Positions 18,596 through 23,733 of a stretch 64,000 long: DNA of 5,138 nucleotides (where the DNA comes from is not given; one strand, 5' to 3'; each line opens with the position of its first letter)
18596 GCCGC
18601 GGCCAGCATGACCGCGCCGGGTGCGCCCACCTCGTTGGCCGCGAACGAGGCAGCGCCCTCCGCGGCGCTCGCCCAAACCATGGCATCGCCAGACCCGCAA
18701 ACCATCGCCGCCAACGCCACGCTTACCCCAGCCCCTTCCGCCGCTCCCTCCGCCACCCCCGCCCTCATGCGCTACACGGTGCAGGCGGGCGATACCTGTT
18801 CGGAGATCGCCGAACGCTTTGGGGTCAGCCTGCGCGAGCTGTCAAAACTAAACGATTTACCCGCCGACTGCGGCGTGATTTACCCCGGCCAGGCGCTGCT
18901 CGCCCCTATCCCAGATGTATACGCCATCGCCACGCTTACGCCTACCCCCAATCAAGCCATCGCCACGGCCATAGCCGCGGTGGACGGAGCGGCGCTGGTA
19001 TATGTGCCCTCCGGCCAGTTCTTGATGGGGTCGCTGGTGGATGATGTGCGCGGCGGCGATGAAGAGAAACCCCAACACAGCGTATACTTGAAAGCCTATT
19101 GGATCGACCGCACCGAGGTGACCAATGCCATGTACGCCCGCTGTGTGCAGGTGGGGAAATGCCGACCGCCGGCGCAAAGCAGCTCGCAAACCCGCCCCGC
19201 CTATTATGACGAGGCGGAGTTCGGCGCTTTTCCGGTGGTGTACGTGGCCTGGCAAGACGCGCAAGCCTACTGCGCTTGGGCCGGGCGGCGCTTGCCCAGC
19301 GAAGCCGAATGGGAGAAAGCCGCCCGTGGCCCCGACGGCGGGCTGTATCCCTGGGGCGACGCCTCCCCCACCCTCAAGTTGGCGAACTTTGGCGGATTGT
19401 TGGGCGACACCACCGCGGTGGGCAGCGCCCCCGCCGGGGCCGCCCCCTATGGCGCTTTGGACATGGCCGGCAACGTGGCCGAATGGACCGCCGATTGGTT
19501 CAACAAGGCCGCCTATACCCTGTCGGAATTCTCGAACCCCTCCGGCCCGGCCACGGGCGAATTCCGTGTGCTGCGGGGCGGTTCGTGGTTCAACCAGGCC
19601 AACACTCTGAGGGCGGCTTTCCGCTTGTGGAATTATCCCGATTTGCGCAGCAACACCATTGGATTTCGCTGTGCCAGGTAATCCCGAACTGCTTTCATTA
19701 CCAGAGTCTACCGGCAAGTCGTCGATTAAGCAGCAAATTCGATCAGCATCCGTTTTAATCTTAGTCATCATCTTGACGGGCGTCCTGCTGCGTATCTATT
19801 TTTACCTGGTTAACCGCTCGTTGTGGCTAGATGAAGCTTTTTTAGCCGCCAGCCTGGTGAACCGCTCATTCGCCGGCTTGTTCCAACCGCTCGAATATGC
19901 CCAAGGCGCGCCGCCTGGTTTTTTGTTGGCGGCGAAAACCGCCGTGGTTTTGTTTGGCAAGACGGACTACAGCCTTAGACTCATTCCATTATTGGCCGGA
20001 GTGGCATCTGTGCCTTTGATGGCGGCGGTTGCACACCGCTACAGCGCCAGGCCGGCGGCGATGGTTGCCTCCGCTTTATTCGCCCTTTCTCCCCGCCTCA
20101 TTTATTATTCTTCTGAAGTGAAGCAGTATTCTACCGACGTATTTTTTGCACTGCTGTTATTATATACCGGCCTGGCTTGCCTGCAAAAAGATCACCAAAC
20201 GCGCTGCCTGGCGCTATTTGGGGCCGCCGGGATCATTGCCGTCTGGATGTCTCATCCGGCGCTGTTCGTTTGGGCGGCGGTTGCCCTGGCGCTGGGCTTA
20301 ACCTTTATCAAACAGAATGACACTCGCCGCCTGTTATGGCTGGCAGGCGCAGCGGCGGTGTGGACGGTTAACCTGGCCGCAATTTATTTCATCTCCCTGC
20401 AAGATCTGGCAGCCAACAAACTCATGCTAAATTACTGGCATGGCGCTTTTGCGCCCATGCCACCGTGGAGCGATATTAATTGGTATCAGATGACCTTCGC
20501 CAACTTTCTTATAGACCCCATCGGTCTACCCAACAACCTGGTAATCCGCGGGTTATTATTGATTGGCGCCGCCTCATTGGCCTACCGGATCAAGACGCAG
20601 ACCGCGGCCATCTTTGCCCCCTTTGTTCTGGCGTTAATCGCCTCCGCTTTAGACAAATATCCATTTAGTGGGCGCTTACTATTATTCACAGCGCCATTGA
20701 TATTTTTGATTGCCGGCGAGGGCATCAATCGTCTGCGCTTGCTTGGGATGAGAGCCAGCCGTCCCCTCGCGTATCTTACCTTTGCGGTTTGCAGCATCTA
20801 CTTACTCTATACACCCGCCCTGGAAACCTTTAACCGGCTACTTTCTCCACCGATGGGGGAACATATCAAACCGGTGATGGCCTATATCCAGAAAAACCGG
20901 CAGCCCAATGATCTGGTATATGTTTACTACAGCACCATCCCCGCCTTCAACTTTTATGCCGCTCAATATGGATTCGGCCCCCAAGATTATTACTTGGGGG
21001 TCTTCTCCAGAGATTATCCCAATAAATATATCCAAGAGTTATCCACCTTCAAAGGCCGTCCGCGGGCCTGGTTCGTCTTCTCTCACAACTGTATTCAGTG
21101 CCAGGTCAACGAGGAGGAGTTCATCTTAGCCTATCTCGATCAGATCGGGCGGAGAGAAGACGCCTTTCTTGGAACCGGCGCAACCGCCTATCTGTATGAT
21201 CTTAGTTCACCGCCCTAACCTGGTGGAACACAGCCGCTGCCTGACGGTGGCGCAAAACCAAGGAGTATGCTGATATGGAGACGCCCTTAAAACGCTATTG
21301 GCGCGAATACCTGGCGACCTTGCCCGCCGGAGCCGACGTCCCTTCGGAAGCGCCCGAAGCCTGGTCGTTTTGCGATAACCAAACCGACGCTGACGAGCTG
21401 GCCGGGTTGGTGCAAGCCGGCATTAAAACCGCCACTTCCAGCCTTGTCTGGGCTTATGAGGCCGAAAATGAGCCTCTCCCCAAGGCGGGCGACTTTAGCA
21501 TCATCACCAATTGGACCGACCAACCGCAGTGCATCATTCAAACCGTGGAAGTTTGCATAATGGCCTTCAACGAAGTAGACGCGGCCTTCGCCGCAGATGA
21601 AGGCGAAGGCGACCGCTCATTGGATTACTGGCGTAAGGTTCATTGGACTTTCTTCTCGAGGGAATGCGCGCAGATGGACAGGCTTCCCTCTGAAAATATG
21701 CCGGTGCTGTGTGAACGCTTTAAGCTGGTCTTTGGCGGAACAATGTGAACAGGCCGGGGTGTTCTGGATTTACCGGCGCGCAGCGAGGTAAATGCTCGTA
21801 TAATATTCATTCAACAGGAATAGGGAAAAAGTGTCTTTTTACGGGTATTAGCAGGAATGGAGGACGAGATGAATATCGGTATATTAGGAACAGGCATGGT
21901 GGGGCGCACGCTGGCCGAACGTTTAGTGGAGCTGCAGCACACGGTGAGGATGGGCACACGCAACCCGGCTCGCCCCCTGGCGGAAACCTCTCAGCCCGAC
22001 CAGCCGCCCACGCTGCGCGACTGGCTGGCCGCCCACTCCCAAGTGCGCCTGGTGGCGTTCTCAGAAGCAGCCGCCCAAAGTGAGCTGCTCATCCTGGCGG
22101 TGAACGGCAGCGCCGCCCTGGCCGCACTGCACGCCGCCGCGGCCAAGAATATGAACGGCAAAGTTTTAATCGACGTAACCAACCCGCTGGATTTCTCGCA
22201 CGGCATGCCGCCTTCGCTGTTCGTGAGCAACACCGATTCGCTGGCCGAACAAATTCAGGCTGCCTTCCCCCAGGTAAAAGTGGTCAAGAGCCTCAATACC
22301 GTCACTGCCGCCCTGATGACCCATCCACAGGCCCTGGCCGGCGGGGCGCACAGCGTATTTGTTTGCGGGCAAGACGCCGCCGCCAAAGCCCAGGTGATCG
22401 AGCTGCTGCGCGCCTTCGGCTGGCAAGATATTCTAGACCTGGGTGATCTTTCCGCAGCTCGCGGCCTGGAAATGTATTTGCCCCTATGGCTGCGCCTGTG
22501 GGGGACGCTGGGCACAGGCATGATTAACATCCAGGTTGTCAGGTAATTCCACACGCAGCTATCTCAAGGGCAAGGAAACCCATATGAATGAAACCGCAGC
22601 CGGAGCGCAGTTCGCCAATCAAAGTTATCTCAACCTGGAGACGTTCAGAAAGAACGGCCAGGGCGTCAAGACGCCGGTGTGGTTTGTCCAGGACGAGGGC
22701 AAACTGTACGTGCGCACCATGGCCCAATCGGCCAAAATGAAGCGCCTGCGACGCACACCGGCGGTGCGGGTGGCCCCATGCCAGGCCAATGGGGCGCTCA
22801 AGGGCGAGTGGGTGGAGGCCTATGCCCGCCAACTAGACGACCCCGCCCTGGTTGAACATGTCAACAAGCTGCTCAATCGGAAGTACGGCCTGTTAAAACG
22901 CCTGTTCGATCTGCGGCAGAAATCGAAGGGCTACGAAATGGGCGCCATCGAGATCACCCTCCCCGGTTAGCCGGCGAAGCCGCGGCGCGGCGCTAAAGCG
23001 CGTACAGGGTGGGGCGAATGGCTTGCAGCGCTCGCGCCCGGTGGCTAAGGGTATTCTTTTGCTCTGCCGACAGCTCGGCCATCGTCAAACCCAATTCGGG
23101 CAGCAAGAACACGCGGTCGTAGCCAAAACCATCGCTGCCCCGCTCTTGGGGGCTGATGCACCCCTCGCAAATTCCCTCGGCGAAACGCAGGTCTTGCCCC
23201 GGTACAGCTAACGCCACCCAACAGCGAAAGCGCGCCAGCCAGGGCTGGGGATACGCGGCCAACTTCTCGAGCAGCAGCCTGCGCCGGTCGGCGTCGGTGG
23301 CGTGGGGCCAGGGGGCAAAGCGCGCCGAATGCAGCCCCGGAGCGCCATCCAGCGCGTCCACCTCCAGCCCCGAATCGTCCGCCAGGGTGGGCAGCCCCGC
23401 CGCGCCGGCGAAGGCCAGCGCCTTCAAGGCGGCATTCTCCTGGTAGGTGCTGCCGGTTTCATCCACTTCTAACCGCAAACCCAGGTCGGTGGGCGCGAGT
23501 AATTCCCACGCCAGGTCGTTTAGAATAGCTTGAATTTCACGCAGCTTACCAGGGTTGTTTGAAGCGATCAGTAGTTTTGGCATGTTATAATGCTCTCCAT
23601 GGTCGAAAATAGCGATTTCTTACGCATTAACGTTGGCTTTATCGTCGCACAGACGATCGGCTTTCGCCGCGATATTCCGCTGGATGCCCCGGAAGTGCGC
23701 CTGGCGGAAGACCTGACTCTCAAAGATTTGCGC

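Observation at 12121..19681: Self-contained Ser/Thr phospho-signalling operon: FHA - Zn/pseudokinase/PP2C - vWA - ZnFHA - ZnFHA - receptor kinase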

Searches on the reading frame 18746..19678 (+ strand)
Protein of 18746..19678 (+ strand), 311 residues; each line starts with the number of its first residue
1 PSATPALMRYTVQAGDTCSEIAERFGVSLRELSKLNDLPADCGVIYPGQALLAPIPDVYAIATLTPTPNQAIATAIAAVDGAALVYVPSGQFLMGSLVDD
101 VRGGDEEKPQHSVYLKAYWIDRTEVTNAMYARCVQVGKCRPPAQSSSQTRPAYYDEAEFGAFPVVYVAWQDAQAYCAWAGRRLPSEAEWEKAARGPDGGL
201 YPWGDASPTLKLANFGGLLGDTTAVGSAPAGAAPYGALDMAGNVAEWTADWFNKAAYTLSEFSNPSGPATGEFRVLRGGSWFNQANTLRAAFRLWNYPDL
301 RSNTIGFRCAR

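Call 84: search_solved_structures(query=window:18746-19678:+, max_evalue=0.00001, show_alignments=3)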
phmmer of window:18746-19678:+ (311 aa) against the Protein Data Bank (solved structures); distinct sequences matched with E-value up to 0.00001: 31.
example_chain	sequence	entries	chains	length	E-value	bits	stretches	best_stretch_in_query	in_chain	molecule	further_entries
6muj_A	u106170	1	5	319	5.9e-34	121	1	162-310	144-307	Formylglycine-generating enzyme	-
2q17_A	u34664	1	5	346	8.8e-34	120.5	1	162-310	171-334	formylglycine generating enzyme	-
4x8b_A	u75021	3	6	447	2e-33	119.3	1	80-309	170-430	Sulfoxide synthase EgtB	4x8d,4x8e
2aft_X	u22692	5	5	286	8.7e-31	110.6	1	162-310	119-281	Sulfatase modifying factor 1 | Sulfatase-modifying factor 1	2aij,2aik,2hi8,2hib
31dc_A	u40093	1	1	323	1.1e-30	110.2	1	162-310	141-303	Formylglycine-generating enzyme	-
2afy_X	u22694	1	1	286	1.6e-30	109.7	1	162-310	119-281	Sulfatase modifying factor 1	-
2aii_X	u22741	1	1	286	1.8e-30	109.6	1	162-310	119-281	Sulfatase modifying factor 1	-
1y1e_X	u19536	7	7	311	2.2e-30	109.3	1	162-310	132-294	C-alpha-formyglycine-generating enzyme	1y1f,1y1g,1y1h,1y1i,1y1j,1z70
5ssy_A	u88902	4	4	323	2.4e-30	109.2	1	162-310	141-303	Formylglycine-generating enzyme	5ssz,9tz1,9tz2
5ssx_A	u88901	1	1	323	6.1e-30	107.8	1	162-310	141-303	Formylglycine-generating enzyme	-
6s07_A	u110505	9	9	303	7e-30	107.7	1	162-310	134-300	Formylglycine-generating enzyme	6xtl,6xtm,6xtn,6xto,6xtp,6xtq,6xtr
5nxl_A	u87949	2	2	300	1.1e-29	107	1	162-310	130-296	Non-specific serine/threonine protein kinase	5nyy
8aru_A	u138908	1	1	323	1.5e-29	106.6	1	162-310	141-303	Formylglycine-generating enzyme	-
7ml6_A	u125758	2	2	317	1.7e-26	96.5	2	146-222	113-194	CalU17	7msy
6vqp_A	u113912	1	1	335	2.4e-26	96.1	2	146-222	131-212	CalU17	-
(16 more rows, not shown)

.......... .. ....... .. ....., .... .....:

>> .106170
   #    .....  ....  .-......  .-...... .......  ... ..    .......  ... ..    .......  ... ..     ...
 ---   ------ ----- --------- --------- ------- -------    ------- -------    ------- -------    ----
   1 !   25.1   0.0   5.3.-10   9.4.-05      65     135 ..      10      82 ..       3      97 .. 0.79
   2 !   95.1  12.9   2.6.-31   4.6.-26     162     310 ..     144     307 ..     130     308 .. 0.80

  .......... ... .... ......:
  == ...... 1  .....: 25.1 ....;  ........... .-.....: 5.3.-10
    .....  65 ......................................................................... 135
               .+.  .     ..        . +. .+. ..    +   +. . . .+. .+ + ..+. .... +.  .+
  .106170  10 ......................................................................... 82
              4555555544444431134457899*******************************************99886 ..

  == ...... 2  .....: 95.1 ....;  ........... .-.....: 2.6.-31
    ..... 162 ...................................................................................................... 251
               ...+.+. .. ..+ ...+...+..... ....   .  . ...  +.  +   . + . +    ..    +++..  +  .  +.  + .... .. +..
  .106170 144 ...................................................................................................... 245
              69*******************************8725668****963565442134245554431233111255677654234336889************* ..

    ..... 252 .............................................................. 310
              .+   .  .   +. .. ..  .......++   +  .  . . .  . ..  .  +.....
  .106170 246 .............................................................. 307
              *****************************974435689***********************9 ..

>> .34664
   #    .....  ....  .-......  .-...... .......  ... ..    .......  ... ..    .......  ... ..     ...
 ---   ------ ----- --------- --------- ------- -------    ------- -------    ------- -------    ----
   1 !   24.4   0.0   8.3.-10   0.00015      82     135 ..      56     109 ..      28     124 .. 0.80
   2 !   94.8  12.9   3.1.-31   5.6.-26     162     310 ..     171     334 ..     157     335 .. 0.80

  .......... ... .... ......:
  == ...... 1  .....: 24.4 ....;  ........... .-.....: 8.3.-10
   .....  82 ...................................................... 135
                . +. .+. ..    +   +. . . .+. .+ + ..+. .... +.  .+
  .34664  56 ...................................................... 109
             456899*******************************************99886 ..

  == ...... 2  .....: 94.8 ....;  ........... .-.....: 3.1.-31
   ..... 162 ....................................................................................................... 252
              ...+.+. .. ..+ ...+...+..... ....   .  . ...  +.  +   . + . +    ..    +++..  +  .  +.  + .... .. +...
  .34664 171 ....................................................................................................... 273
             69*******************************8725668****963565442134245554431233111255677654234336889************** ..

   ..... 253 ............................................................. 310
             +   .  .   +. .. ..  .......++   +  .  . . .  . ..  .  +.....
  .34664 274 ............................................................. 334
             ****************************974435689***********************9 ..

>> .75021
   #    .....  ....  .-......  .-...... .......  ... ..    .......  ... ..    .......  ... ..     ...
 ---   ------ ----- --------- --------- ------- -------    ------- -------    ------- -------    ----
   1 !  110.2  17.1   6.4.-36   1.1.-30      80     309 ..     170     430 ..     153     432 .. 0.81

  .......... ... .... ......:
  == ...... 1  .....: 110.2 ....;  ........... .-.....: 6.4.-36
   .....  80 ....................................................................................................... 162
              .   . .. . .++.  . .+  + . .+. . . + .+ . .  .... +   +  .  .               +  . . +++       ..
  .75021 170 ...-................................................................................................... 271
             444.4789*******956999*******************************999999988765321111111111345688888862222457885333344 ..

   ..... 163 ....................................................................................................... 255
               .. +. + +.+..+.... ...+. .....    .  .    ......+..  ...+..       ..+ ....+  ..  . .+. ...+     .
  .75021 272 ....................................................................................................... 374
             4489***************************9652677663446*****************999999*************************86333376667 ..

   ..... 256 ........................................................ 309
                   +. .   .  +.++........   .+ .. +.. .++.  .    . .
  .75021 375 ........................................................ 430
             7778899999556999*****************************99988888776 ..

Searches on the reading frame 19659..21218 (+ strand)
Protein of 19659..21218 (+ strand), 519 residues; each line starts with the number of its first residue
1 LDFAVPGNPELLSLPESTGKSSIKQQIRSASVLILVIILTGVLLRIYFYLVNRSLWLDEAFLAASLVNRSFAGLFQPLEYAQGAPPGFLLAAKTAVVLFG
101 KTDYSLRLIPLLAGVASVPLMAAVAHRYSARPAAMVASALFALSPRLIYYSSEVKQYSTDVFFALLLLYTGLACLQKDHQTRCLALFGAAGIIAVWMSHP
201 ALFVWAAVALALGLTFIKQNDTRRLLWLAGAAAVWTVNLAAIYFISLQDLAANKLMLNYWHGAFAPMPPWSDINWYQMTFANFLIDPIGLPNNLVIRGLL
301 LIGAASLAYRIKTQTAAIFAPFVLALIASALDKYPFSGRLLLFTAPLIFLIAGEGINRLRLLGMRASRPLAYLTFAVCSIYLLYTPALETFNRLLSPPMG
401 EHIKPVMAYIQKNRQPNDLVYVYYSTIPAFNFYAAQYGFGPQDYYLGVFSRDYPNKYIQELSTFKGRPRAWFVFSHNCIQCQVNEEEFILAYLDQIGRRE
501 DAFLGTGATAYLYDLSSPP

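Call 3: search_protein_families(library=pfam, proteins=[window:19659-21218:+], max_evalue=0.01)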
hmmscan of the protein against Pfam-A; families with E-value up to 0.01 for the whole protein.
window:19659-21218:+ (519 aa): 1 family
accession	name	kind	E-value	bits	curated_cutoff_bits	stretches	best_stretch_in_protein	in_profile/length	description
PF13231.12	PMT_2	-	4.2e-06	27.5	26.1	1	85-234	3-151/160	Dolichyl-phosphate-mannose-protein mannosyltransferase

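Call 5: search_protein_families(library=ncbifam, proteins=[window:19659-21218:+], max_evalue=0.01)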
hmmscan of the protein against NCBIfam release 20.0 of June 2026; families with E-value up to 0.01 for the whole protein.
window:19659-21218:+ (519 aa): 2 families
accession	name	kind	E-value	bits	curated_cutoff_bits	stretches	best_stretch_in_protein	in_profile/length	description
TIGR03663.1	TIGR03663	subfamily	7.4e-14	51.6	126.25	1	33-228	3-174/435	flippase activity-associated protein Agl23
NF052499.1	MnslTaseMT1671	equivalog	2.7e-05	22.8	900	1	50-347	44-338/523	mannosyltransferase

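Call 6: search_protein_families(library=padloc, proteins=[window:19659-21218:+], max_evalue=0.01)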
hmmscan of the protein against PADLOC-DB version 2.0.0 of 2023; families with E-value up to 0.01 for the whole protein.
window:19659-21218:+ (519 aa): 0 families

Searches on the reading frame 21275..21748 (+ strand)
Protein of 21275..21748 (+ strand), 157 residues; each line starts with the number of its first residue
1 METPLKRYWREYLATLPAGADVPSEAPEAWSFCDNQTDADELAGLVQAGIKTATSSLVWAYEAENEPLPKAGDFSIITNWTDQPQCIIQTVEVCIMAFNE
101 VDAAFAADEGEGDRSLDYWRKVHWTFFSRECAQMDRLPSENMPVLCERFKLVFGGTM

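Call 50: search_protein_families(library=pfam, proteins=[window:21275-21748:+], max_evalue=0.001)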
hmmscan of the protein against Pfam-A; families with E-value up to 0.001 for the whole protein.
window:21275-21748:+ (157 aa): 1 family
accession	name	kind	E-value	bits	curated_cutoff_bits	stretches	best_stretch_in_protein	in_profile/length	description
PF04266.20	ASCH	-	4.2e-27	95.3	21.2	1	35-153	6-103/103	ASCH domain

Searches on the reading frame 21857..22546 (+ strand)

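Call 50: search_protein_families(library=pfam, proteins=[window:21857-22546:+], max_evalue=0.001)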
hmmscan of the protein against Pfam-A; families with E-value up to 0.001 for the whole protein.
window:21857-22546:+ (229 aa): 2 families
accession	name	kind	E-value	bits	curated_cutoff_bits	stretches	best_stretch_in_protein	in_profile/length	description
PF03807.23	F420_oxidored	-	1.5e-12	48.4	21.6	1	7-110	2-94/94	NADP oxidoreductase coenzyme F420-dependent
PF03446.21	NAD_binding_2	-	7.6e-05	23.2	21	1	6-109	1-94/161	NAD binding domain of 6-phosphogluconate dehydrogenase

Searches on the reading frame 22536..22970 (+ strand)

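Call 50: search_protein_families(library=pfam, proteins=[window:22536-22970:+], max_evalue=0.001)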
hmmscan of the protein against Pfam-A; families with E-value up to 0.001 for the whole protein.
window:22536-22970:+ (144 aa): 3 families
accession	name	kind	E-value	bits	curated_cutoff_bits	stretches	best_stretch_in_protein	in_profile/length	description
PF01243.27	PNPOx_N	-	1.1e-06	29.5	28.1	1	26-118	9-94/120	Pyridoxamine 5'-phosphate oxidase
PF10012.15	DUF2255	-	0.00019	22.1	29.8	1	25-87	4-66/115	Uncharacterized protein conserved in bacteria (DUF2255)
PF12900.13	Pyridox_ox_2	-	0.00039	20.8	27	1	37-122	19-111/140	Pyridoxamine 5'-phosphate oxidase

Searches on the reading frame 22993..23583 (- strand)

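Call 50: search_protein_families(library=pfam, proteins=[window:22993-23583:-], max_evalue=0.001)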
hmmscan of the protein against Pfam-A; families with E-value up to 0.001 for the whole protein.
window:22993-23583:- (196 aa): 1 family
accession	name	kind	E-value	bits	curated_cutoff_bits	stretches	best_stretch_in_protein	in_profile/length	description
PF01725.21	Ham1p_like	-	8.7e-57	192.5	22.5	1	4-190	1-184/186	Ham1 family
